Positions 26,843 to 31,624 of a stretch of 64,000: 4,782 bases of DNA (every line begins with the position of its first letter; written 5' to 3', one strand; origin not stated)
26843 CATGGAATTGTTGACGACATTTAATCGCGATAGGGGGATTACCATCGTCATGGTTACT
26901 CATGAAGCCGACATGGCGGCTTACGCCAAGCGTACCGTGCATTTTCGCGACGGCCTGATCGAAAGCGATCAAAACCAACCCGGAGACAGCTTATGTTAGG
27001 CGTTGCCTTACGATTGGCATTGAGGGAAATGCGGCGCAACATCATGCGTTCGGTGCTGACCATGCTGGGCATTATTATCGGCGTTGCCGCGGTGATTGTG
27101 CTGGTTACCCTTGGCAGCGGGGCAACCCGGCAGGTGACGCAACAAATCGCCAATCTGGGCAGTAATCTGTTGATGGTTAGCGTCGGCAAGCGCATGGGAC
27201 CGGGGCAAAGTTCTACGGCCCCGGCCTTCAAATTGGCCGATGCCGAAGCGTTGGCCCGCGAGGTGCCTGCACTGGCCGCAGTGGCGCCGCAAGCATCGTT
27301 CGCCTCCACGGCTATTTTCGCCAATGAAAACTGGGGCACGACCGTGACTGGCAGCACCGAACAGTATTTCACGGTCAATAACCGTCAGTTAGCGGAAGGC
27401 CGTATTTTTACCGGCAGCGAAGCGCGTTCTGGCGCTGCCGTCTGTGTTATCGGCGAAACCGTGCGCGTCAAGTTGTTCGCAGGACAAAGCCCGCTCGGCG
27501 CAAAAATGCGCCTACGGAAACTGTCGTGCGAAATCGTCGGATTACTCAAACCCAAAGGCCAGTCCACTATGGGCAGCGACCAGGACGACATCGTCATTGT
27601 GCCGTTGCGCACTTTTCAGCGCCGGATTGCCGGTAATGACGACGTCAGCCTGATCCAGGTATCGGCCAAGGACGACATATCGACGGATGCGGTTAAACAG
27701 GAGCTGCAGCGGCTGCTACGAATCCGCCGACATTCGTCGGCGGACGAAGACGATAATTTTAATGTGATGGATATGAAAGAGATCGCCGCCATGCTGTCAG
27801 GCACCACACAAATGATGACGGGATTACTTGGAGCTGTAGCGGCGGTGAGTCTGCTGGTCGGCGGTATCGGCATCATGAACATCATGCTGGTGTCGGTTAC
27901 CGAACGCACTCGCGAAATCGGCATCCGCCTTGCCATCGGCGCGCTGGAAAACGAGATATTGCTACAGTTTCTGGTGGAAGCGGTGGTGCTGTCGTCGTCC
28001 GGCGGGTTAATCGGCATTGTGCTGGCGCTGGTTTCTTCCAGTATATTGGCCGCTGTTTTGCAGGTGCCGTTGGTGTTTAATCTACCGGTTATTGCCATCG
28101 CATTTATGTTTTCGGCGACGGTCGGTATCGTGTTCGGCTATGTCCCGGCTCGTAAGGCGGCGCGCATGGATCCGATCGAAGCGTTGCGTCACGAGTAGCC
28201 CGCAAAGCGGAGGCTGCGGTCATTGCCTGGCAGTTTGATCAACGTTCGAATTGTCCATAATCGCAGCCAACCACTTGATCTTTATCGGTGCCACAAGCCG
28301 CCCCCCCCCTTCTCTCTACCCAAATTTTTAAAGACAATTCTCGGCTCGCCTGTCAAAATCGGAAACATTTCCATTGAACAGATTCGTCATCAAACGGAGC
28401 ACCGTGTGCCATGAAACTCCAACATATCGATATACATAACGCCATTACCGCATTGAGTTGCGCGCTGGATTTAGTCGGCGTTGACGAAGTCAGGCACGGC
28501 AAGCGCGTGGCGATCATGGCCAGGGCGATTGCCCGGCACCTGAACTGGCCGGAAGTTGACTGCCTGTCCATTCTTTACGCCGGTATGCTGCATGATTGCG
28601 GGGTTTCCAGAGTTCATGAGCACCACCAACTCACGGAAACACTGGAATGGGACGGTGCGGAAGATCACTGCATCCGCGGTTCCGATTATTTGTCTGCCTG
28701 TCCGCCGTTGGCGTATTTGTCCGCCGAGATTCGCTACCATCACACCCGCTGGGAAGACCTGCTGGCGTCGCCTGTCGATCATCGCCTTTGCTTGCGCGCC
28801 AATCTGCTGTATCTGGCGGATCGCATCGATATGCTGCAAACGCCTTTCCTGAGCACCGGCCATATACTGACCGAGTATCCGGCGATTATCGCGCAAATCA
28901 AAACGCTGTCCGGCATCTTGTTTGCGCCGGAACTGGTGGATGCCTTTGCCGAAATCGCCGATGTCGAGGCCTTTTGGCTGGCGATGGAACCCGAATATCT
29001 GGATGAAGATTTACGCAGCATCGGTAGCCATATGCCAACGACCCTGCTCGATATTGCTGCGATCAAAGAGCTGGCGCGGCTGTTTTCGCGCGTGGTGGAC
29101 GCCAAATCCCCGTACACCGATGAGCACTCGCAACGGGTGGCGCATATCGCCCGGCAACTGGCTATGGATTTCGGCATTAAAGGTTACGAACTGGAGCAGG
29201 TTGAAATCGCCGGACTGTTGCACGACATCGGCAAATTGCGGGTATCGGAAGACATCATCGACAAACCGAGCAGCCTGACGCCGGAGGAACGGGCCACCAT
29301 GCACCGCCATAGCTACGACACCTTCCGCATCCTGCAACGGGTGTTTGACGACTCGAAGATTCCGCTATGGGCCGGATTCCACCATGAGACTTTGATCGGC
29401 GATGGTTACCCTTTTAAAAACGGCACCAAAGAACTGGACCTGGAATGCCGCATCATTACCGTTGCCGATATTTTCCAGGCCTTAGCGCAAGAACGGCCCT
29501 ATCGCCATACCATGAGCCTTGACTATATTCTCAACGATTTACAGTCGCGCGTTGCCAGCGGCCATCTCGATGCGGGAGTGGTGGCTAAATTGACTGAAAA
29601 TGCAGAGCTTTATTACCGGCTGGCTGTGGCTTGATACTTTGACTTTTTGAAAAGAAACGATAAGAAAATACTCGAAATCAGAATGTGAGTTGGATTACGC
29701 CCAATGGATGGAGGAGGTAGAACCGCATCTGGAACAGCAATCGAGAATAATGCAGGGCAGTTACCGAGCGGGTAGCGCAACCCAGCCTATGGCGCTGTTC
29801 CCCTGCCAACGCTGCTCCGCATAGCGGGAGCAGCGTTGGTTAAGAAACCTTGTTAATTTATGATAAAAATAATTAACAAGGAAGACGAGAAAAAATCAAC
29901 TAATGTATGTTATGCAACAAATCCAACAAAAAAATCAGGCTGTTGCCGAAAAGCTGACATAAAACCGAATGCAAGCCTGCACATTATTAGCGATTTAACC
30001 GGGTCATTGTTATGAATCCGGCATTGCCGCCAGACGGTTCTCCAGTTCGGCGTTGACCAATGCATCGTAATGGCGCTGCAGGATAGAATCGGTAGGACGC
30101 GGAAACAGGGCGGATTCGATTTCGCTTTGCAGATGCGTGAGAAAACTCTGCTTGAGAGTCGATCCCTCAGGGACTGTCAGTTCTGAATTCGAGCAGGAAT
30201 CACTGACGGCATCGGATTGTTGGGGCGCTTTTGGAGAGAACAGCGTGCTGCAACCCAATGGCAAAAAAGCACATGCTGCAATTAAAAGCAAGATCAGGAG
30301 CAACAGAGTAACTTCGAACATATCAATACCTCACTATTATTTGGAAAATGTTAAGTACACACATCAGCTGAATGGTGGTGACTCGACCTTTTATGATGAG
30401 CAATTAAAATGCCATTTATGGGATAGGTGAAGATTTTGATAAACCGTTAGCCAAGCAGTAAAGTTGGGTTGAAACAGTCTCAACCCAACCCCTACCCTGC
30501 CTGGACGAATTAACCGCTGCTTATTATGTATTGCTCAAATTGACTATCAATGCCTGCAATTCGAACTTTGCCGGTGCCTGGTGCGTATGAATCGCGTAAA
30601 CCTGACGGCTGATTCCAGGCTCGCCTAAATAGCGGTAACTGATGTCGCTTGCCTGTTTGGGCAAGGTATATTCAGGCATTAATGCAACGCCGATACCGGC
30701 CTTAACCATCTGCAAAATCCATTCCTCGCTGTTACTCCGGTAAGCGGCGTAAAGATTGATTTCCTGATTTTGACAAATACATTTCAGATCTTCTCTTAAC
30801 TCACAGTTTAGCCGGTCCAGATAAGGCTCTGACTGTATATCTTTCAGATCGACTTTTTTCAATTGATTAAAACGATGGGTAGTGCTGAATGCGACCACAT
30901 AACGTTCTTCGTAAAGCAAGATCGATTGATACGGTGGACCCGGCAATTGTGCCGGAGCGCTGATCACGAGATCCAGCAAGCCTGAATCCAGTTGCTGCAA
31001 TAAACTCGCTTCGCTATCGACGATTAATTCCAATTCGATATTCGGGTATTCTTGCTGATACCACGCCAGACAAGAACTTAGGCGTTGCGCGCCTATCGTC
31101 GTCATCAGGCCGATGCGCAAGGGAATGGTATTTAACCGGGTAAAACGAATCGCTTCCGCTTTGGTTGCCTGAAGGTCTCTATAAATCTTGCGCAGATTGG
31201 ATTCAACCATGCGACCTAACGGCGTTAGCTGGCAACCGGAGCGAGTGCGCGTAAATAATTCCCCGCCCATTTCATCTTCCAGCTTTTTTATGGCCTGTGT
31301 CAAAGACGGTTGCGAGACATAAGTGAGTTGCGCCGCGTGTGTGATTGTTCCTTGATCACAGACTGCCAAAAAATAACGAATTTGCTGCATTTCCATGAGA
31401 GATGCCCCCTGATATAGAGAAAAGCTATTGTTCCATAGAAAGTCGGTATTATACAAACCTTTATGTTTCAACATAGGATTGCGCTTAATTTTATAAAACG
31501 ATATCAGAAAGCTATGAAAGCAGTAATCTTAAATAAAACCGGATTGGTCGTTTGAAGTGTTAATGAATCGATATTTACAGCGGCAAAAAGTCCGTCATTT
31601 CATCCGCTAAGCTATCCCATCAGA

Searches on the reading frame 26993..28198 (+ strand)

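Call 27: search_protein_families(library=pfam, proteins=[window:26993-28198:+], max_evalue=0.001)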
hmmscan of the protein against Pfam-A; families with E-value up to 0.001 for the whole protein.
window:26993-28198:+ (401 aa): 2 families
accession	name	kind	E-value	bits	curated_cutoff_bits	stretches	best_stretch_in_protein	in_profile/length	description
PF12704.14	MacB_PCD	-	3.7e-54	184.6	27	1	20-240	1-206/207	MacB-like periplasmic core domain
PF02687.27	FtsX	-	2.2e-17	63.7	25.5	1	281-394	2-120/120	FtsX-like permease C-terminal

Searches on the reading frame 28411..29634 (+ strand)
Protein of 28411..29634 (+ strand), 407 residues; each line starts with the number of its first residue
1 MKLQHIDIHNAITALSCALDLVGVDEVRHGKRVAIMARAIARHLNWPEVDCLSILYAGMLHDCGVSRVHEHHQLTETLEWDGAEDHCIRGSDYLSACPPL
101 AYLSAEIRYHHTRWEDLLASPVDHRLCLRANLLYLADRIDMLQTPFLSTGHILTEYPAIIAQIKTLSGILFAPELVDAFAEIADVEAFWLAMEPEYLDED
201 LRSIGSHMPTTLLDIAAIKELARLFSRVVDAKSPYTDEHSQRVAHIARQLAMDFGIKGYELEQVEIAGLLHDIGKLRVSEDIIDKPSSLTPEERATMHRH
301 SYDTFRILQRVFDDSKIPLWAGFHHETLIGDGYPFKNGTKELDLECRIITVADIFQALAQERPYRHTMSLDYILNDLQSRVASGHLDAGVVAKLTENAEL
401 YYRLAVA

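Call 27: search_protein_families(library=pfam, proteins=[window:28411-29634:+], max_evalue=0.001)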
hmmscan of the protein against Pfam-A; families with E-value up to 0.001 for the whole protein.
window:28411-29634:+ (407 aa): 3 families
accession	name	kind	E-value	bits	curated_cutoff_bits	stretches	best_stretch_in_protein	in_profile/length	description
PF13487.12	HD_5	-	1e-35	123.4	27.2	2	224-388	2-168/170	HD domain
PF01966.28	HD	-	1.2e-28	100.2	22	2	237-357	2-115/116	HD domain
PF08668.18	HDOD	-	1.5e-11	44.6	22.9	1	215-294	75-151/196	HDOD domain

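Call 28: search_protein_families(library=ncbifam, proteins=[window:28411-29634:+], max_evalue=0.001)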
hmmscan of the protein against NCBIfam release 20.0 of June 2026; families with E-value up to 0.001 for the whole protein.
window:28411-29634:+ (407 aa): 9 families
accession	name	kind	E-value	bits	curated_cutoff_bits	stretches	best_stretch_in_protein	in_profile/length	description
NF053512.1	nitric_RR_NosR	exception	3.7e-31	108.6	400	2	220-398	176-354/422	response regulator c-di-GMP phosphodiesterase, NosR family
TIGR00277.1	HDIG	domain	2.4e-11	43.3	27.6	1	238-325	7-82/84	HDIG domain-containing metalloprotein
NF045665.1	NTPtran_DVU1551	equivalog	1.8e-08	33.8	315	1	219-276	202-260/359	DVU_1551 family NTP transferase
TIGR00295.1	TIGR00295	hypoth_equivalog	3.7e-08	33.3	172.35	1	236-280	14-60/164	TIGR00295 family protein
TIGR02621.3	cas3_GSU0051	exception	2.8e-07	29.8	400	1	237-276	672-711/854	type I-G CRISPR-associated helicase/endonuclease Cas3g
NF005519.0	PRK07152.1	equivalog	2.3e-06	26.8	315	0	237-312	198-272/361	nicotinate-nucleotide adenylyltransferase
TIGR03276.1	Phn-HD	hypoth_equivalog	0.0003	20.3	214.6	0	217-314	3-89/179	phosphonate degradation HD-domain oxygenase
TIGR01596.1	cas3_HD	equivalog_domain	0.00048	20.2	43.45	1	237-276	2-45/178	CRISPR-associated endonuclease Cas3''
TIGR03319.1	RNase_Y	equivalog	0.00093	17.8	454.35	0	238-275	332-366/514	ribonuclease Y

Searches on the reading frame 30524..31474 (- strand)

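Call 27: search_protein_families(library=pfam, proteins=[window:30524-31474:-], max_evalue=0.001)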
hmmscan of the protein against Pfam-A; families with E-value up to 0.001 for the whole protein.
window:30524-31474:- (316 aa): 2 families
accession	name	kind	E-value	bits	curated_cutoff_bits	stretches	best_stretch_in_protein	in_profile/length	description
PF03466.25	LysR_substrate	-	4.7e-35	121.3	28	1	119-310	8-201/209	LysR substrate binding domain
PF00126.33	HTH_1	-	6.2e-19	68.1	26.6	1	30-88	2-60/60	Bacterial regulatory helix-turn-helix protein, lysR family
